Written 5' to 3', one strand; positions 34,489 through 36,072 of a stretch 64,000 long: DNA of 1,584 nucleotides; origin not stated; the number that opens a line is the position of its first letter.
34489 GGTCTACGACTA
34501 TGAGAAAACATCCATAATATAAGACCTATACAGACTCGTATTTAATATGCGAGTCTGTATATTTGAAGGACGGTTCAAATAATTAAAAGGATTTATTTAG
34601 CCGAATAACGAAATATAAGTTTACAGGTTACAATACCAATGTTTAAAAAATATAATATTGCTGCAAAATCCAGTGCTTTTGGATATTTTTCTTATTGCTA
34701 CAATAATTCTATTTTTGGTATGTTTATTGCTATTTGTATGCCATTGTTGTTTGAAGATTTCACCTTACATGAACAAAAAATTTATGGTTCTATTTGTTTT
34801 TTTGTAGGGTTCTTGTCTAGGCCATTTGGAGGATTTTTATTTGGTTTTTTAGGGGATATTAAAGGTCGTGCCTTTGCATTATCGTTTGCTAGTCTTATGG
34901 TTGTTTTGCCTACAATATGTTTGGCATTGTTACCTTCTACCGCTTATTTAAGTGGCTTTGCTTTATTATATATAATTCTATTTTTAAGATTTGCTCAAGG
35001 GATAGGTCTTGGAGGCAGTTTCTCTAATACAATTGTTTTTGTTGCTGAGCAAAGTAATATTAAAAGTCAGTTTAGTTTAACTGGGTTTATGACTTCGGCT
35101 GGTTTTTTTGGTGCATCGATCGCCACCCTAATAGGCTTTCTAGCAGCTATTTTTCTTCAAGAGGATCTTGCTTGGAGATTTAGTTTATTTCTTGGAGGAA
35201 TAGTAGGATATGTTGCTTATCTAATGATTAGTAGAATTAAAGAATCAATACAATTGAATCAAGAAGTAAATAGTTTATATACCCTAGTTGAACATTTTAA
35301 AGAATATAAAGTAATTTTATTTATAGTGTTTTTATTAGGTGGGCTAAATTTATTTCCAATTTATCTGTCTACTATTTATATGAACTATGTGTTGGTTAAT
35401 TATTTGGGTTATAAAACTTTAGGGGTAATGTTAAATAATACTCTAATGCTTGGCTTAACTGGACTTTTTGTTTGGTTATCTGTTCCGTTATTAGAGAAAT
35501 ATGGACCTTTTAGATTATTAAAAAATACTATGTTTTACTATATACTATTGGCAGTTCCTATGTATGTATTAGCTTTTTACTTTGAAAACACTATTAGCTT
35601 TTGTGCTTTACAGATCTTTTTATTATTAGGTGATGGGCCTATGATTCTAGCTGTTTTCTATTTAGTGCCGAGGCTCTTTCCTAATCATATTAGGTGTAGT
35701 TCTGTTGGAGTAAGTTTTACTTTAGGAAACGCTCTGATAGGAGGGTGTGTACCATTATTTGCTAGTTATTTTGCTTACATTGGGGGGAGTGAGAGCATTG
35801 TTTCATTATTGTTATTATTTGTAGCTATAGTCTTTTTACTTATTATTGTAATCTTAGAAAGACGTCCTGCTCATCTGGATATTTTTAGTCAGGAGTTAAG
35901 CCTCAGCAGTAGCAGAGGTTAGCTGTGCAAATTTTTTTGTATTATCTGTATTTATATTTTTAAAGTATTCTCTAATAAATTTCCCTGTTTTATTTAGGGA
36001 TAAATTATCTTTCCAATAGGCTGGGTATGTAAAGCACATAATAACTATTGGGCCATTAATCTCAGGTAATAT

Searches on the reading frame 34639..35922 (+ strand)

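Call 90: search_protein_families(library=pfam, proteins=[window:34639-35922:+], max_evalue=0.00001)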
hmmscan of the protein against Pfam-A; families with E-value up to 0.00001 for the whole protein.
window:34639-35922:+ (427 aa): 2 families
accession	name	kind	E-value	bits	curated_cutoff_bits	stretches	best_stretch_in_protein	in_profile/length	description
PF07690.21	MFS_1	-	6.7e-15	55.3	33.4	1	13-364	2-340/347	Major Facilitator Superfamily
PF00083.30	Sugar_tr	-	1.5e-08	34.4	22.3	1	13-200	6-191/452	Sugar (and other) transporter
